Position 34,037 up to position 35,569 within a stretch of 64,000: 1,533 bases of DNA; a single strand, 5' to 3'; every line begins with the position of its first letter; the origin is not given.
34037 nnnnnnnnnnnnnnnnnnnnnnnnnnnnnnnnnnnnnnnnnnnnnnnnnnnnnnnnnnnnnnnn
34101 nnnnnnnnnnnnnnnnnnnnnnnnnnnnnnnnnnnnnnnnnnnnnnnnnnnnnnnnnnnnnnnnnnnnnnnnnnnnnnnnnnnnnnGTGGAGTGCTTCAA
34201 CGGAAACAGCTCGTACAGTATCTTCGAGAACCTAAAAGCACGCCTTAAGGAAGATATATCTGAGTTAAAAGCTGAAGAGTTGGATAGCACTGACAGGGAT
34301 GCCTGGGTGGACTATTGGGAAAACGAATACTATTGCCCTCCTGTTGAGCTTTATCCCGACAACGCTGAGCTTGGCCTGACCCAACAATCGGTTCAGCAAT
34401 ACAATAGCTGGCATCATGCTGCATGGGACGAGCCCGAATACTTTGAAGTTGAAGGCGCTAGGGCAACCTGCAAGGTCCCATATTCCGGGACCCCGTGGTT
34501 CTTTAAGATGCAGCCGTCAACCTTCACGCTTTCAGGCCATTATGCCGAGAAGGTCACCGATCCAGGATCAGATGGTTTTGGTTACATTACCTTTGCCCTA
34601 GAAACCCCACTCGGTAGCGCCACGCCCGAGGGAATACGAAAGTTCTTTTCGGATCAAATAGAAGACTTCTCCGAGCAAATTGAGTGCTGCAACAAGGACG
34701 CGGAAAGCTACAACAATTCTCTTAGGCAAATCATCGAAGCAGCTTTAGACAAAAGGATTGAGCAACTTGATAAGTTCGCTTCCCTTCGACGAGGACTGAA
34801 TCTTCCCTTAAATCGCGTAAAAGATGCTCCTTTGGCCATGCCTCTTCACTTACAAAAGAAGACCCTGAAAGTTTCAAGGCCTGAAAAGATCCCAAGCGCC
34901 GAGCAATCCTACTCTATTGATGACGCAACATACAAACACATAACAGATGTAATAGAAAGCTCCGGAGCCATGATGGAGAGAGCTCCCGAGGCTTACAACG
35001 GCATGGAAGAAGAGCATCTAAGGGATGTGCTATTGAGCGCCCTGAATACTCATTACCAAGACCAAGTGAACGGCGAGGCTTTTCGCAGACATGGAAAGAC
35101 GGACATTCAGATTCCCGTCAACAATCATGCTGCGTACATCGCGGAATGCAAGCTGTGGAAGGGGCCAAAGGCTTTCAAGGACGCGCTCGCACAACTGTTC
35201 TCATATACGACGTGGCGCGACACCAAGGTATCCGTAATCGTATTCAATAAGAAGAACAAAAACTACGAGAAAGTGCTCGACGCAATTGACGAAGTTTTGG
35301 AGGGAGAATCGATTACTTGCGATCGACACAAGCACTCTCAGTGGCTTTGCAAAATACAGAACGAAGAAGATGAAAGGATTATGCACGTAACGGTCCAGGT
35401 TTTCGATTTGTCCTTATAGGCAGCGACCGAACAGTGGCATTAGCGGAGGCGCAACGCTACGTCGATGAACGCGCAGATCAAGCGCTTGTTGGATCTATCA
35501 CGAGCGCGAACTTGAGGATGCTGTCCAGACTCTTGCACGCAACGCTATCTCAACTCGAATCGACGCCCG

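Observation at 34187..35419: Extra 410-aa protein with PD-(D/E)xK-like motif hitch-hiking on the Res gene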

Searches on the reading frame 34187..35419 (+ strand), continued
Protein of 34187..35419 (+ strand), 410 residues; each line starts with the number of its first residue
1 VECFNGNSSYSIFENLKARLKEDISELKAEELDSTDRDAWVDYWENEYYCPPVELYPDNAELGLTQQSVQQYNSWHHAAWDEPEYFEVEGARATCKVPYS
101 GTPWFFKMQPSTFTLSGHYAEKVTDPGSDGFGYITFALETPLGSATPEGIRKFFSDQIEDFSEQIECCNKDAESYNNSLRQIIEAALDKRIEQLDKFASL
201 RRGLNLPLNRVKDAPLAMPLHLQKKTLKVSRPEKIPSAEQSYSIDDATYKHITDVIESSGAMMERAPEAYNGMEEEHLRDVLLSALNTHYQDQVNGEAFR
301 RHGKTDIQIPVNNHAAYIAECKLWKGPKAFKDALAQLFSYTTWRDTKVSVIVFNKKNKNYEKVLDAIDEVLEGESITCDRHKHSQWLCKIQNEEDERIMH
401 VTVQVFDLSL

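Call 64: search_protein_families(library=padloc, proteins=[L092:5467-6501:+, L092:6830-9892:+, L094:6986-8227:+, L093:1437-2705:+], max_evalue=0.01)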
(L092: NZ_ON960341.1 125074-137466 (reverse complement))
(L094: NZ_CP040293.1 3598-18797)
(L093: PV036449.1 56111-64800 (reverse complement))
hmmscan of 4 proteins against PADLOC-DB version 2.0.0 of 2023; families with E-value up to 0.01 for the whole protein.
L092:5467-6501:+ (344 aa): 1 family
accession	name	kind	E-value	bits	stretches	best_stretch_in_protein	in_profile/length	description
PDLC05036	PDC-S54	-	9e-38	128.8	1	178-341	246-407/410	-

L092:6830-9892:+ (1020 aa): 9 families
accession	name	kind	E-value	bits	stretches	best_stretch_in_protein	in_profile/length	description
PDLC02707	PbeA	-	4.2e-16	56.7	2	205-327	505-622/672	PbeA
PDLC02706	PbeA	-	2.3e-13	47.6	2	236-329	575-666/722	PbeA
PDLC02704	PbeA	-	7.6e-10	35.9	1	269-328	578-637/682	PbeA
PDLC03047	REase_I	-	2.1e-09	33.7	1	14-199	345-525/1107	Type I restriction enzyme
PDLC00174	HamB1|HamB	-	5.7e-06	22.4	1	36-145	321-430/1163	DEAD-box helicase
PDLC01439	typeIV_DinG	-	0.0013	15.5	1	14-98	17-102/575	CAS-IV-A; associated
PDLC02703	PbeA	-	0.0013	15.4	1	213-336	495-616/626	PbeA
PDLC02846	DpdE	-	0.0017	14.3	1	203-322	548-660/1034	DpdE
PDLC03659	mREase_IV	-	0.0025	13.7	0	123-176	322-377/945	Type IV methyl-directed restriction enzyme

L094:6986-8227:+ (413 aa): 1 family
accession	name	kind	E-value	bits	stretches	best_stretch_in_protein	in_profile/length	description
PDLC05036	PDC-S54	-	2.8e-154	512.5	1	2-406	2-407/410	-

L093:1437-2705:+ (422 aa): 1 family
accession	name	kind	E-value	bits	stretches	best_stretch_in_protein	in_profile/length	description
PDLC05036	PDC-S54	-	6.7e-111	369.6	1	2-419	6-407/410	-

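Call 65: search_protein_families(library=pfam, proteins=[L092:5467-6501:+, L092:6830-9892:+], max_evalue=1)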
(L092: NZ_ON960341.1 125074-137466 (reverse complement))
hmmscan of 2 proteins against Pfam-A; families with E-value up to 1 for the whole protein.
L092:5467-6501:+ (344 aa): 0 families

L092:6830-9892:+ (1020 aa): 6 families
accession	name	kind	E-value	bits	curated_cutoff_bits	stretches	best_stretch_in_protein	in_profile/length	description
PF04851.21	ResIII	-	2.9e-18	66.8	22.5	1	12-172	3-164/164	Type III restriction enzyme, res subunit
PF00271.37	Helicase_C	-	1.7e-09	38.4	23.5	1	213-322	3-109/110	Helicase conserved C-terminal domain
PF00270.35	DEAD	-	2.4e-08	34.3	26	1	33-171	14-161/167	DEAD/DEAH box helicase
PF18766.7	SWI2_SNF2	-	4.7e-07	30.1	26.7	1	22-207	7-193/221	SWI2/SNF2 ATPase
PF00176.29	SNF2-rel_dom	-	0.0018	17.9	24.9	1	96-175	91-168/290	SNF2-related domain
PF25151.1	TPR_Trm732_C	-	0.074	13.4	27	1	769-837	30-102/159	Trm732, C-terminal TPR repeats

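Call 84: fold_search(model_id=the predicted structure, library=viral)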
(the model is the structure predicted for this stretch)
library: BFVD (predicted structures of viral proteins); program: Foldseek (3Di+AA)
matches with E <= 10: 733; with E <= 0.001: 0
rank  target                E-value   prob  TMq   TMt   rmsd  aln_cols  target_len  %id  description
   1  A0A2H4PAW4            2.0e-03  0.97  0.21  0.14  19.9       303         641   14  (no name in the UniProt tables at hand)
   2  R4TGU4                2.9e-03  1.00  0.19  0.48   6.5       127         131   19  PD-(D/E)XK nuclease [Halogranum tailed virus 1]
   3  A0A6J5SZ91            9.7e-03  0.63  0.09  0.27  11.3       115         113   13  Uncharacterized protein [uncultured Caudovirales phage]
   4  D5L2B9                1.0e-02  0.99  0.21  0.41   6.0       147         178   10  Restriction endonuclease type IV Mrr domain-containing protein [uncultured virus]
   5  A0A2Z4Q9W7            1.0e-02  0.63  0.16  0.26  24.6       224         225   15  (no name in the UniProt tables at hand)
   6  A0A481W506            1.1e-02  0.10  0.11  0.10  33.9       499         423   10  Uncharacterized protein [Pseudomonas phage Psa21]
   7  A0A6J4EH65            1.3e-02  0.92  0.16  0.29   9.9       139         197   13  (no name in the UniProt tables at hand)
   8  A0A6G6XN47            1.6e-02  0.35  0.13  0.23  22.2       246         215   12  (no name in the UniProt tables at hand)
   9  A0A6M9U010            2.5e-02  0.35  0.14  0.16  13.8       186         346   10  Uncharacterized protein [Drosophila-associated filamentous virus]
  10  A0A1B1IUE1            2.6e-02  0.38  0.12  0.21  26.5       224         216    7  (no name in the UniProt tables at hand)
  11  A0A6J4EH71            2.8e-02  0.84  0.15  0.24  12.5       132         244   18  (no name in the UniProt tables at hand)
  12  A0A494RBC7            2.8e-02  0.63  0.16  0.32   6.8       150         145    9  (no name in the UniProt tables at hand)
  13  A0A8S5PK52            2.8e-02  0.21  0.11  0.16  25.5       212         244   11  Restriction endonuclease [Siphoviridae sp. ctXBp18]
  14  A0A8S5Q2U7            2.9e-02  0.72  0.15  0.34  12.8       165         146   10  DNA mismatch endonuclease [Siphoviridae sp. ctLqe90]
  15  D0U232                3.1e-02  0.16  0.10  0.13  43.3       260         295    8  Putative DNA single-strand annealing protein [Clavibacter phage CMP1]
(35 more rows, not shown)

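Call 91: search_solved_structures(query=A1, max_evalue=10, show_alignments=2)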
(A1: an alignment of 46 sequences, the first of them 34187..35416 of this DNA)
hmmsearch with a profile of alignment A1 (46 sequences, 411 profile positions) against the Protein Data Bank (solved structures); distinct sequences matched with E-value up to 10: 2.
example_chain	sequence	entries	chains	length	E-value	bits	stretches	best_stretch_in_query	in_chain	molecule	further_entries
6h9l_A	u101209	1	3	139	0.42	12.6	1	139-200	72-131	Uncharacterized protein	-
8qox_B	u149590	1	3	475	0.79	11.7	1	96-196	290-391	Conserved membrane protein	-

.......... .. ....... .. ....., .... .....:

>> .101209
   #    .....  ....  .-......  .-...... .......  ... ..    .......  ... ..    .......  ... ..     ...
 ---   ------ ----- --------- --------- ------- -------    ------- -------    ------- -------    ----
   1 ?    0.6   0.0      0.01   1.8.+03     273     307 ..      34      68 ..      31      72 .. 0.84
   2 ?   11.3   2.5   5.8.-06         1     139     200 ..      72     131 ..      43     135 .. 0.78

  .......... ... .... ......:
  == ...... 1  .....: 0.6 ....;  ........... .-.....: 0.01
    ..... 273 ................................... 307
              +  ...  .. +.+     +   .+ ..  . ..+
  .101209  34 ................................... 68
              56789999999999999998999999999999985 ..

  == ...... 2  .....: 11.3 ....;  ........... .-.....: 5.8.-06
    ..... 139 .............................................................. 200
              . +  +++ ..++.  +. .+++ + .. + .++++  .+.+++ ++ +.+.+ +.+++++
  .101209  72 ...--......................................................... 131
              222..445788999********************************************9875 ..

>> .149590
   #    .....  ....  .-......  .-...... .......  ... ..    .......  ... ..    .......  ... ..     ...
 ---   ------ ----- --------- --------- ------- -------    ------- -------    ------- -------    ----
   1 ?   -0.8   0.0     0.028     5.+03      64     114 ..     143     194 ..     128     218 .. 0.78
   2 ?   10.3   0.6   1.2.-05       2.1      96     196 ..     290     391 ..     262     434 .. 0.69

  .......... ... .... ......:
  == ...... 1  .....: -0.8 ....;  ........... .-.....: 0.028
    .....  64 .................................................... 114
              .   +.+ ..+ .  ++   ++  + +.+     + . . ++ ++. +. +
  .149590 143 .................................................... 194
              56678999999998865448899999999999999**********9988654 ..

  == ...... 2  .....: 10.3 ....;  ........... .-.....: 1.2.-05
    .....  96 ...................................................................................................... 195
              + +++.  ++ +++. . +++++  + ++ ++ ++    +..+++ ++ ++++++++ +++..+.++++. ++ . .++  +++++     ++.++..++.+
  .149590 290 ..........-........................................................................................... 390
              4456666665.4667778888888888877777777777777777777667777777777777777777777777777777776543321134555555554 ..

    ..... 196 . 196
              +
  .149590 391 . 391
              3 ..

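Call 101: search_dna_similar(query=L092:5467-6498:+, collection=plasmids, mode=protein, max_rows=25)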
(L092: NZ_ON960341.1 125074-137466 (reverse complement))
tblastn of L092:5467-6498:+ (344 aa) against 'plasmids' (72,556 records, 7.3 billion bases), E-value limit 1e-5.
Records with a match: 18; places in all: 18; records where one place covers at least 80% of the query: 2.
Best place of each record, by identity: >=99% 1; <60% 17.
By first word of the organism name: Spiroplasma 3; Rhizobium 2; Streptomyces 2; Escherichia 1; Pantoea 1; Pseudonocardia 1; Thauera 1; Rhodococcus 1; Paludisphaera 1; uncultured 1; and 4 more.
By predicted mobility (MOB-suite, as given by PLSDB): non-mobilizable 11; conjugative 4; mobilizable 3.
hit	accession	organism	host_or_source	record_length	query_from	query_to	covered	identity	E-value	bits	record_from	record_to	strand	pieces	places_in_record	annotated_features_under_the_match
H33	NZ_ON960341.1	Escherichia coli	-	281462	1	344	100%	99.7%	0e+0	682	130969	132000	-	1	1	hypothetical protein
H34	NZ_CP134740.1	Pantoea agglomerans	cell culture,Water from creek adjacent ...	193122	6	344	99%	44.8%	1e-87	295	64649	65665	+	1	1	hypothetical protein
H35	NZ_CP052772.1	Pseudonocardia alni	Cell culture,soil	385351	112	341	67%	25.0%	7e-8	62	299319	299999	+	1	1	hypothetical protein | transglycosylase family protein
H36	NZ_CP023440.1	Thauera sp. K11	cell culture,sludge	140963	128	342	63%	25.3%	1e-9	67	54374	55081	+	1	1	hypothetical protein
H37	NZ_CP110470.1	Rhodococcus opacus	cell culture,Soil contaminated by oil ...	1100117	158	344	54%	28.5%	4e-8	62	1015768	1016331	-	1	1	record has no annotation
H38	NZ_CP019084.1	Paludisphaera borealis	-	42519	179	342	48%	32.1%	6e-13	77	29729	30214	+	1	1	hypothetical protein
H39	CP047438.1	Spiroplasma citri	Neoaliturus tenellus,cell culture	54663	166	340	51%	30.0%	1e-7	61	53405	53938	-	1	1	hypothetical protein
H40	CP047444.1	Spiroplasma citri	Neoaliturus tenellus,cell culture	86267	166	340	51%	30.0%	1e-7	61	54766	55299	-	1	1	hypothetical protein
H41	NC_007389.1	Spiroplasma citri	-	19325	179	344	48%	31.4%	1e-11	74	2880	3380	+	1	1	hypothetical protein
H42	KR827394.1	uncultured bacterium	-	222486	130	326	57%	25.7%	3e-9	66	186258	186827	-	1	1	Hypothetical protein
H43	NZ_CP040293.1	Nostoc sp. C057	Phaeoceros,pure culture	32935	179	343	48%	28.5%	2e-9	66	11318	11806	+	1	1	hypothetical protein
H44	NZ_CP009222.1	Corynebacterium deserti GIMN1.010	mixed sand sample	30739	173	321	43%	31.2%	4e-9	66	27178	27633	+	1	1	hypothetical protein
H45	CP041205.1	Rhizobium sp. NIBRBAC000502774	Genome assembly,Coal mine soil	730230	179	341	47%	28.2%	1e-9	67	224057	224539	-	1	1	hypothetical protein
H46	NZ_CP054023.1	Rhizobium indicum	Pisum sativum l. (pea),Pure culture,Pea ...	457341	192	341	44%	30.0%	4e-7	59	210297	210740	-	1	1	hypothetical protein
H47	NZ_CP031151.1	Haloplanus rubicundus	solar salt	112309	179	344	48%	26.5%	6e-8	62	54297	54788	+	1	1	hypothetical protein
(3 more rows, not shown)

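Call 102: get_annotated_region(hit=H34, flank=5000)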
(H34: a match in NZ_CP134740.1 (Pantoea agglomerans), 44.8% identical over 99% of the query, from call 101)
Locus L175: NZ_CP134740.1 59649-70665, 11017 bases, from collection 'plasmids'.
description: Pantoea agglomerans strain FC61912-B plasmid pFC61912-B_C, complete sequence
organism: Pantoea agglomerans (NCBI taxid 549)
taxonomy: Bacteria; Pseudomonadota; Gammaproteobacteria; Enterobacterales; Erwiniaceae; Pantoea; Pantoea agglomerans
host: -; source: cell culture,Water from creek adjacent to crop field; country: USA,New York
typing (MOB-suite, as given by PLSDB): non-mobilizable; replicon rep_cluster_807
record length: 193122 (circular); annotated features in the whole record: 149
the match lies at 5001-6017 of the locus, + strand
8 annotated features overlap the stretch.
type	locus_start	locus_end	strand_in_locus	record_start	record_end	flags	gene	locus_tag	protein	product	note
CDS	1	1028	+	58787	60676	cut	-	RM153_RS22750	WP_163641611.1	sigma-54-dependent Fis family transcriptional regulator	-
CDS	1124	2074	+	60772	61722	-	-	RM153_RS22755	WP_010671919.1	sulfonate ABC transporter substrate-binding protein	-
CDS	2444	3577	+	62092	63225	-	-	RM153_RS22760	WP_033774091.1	glutathione-independent formaldehyde dehydrogenase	-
CDS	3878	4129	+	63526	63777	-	-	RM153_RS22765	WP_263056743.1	type II toxin-antitoxin system Phd/YefM family antitoxin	GO:0045927 - positive regulation of growth [Evidence IEA]; GO:0006355 - regulation of DNA-templated transcription ...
CDS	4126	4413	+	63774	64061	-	-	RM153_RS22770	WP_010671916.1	type II toxin-antitoxin system RelE/ParE family toxin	GO:0030541 - plasmid partitioning [Evidence IEA]; GO:0051290 - protein heterotetramerization [Evidence IEA]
CDS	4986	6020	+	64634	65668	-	-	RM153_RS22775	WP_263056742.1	hypothetical protein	-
CDS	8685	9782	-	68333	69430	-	-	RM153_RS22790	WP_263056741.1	hypothetical protein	-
CDS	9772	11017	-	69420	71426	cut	-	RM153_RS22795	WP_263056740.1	AAA family ATPase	-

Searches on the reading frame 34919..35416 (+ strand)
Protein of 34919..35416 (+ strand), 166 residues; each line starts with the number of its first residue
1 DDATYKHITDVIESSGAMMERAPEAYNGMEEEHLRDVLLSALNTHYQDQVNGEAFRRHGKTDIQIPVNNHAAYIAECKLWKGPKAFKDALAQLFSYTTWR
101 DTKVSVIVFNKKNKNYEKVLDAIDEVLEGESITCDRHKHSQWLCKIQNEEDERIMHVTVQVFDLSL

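Call 64: search_protein_families(library=padloc, proteins=[window:34919-35416:+], max_evalue=0.01)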
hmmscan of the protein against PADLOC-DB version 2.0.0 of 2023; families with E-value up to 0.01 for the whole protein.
window:34919-35416:+ (166 aa): 1 family
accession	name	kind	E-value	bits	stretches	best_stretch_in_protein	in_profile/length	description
PDLC05036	PDC-S54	-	5.5e-66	221.7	1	1-165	240-407/410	-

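Call 65: search_protein_families(library=pfam, proteins=[window:34919-35416:+], max_evalue=1)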
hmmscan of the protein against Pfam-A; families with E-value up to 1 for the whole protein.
window:34919-35416:+ (166 aa): 1 family
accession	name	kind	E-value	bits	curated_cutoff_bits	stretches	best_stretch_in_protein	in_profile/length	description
PF09701.15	Cas_Cmr5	-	0.0053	17.4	21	1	110-164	55-108/119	CRISPR-associated protein (Cas_Cmr5)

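Call 75: search_protein_representatives(protein=window:34919-35416:+)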
Query: 166 residues. Proteins with E-value up to 0.001 (for the whole library): 2690; up to 1e-10: 2142; up to 1e-30: 84. The best 150 are listed.
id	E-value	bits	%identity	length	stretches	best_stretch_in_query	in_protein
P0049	9.6e-55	201.4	59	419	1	2-164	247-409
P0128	2.1e-49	184.1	56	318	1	1-164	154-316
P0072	1.1e-48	181.7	55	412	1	2-164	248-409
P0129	3.8e-46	173.5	48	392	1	2-164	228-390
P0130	8.8e-44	165.8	46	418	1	2-165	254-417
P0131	5.1e-40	153.5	47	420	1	4-164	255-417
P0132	6.8e-40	153.1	47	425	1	2-165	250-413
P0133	1.8e-39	151.7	44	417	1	2-164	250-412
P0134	4.1e-39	150.6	44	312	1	4-164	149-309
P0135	1.1e-38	149.2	48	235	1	3-165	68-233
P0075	2.8e-38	147.9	45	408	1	1-164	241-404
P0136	8.6e-38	146.3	46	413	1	2-164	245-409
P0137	1.1e-37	146.0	44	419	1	4-166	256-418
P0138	1.2e-37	145.8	41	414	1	2-165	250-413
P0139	4.4e-37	144.0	43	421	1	4-164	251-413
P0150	1.6e-34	135.6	41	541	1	2-166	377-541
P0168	1.7e-32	129.1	39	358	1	2-164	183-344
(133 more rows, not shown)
